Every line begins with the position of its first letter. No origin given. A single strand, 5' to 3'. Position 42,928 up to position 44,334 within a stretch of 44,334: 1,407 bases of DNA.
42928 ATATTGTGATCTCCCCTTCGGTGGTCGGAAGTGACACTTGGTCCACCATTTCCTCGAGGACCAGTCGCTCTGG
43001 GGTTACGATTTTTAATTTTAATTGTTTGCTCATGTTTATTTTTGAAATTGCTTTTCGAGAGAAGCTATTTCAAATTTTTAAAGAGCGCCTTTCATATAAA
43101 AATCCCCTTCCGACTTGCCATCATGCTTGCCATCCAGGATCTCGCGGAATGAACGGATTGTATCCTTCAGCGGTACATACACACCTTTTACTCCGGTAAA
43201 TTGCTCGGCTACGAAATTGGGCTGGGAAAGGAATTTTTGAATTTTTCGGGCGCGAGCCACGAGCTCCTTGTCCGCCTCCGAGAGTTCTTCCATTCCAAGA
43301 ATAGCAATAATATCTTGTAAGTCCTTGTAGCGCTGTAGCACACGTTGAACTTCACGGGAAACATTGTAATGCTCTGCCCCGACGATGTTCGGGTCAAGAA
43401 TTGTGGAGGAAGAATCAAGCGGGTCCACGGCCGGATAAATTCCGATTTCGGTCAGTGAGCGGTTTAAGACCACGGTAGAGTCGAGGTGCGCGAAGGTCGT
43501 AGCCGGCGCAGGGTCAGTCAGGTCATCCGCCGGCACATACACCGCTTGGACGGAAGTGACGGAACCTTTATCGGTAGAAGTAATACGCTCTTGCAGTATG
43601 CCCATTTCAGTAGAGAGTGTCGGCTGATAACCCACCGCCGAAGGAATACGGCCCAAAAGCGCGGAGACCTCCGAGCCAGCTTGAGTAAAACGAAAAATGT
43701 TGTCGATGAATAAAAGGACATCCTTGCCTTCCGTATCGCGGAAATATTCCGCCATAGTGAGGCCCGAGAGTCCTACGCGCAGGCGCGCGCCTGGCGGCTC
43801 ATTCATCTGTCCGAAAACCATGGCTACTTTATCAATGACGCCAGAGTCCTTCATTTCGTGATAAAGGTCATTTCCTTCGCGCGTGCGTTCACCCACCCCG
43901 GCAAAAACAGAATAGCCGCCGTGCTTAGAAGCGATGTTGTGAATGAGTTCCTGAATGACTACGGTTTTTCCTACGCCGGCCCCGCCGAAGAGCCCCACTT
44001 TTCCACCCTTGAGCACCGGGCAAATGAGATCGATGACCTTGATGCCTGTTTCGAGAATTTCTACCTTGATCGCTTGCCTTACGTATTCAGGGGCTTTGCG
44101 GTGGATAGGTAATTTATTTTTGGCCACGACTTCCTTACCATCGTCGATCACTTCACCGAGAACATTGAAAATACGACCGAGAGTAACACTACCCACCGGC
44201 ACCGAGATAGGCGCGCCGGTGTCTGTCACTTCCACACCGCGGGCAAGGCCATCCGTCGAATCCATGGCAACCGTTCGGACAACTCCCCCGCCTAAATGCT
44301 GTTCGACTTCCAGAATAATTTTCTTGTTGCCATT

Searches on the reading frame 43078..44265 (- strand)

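Call 82: search_protein_families(library=pfam, proteins=[window:43078-44265:-], max_evalue=0.01)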
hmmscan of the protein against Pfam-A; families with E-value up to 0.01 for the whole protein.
window:43078-44265:- (395 aa): 5 families
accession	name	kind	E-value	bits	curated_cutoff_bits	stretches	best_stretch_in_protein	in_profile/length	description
PF00006.31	ATP-synt_ab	-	5.8e-73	245.5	29.5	1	74-287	1-213/213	ATP synthase alpha/beta family, nucleotide-binding domain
PF22919.1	ATP-synt_VA_C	-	3.8e-17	62.6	24.7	1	293-376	6-92/101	C-terminal domain of V and A type ATP synthase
PF03193.22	RsgA_GTPase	-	0.00091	19.5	30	1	65-145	81-164/174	RsgA GTPase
PF06745.19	ATPase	-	0.0072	16.1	26.6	0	72-143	2-72/231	KaiC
PF00931.28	NB-ARC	-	0.0079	15.9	23.5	0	90-124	21-55/248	NB-ARC domain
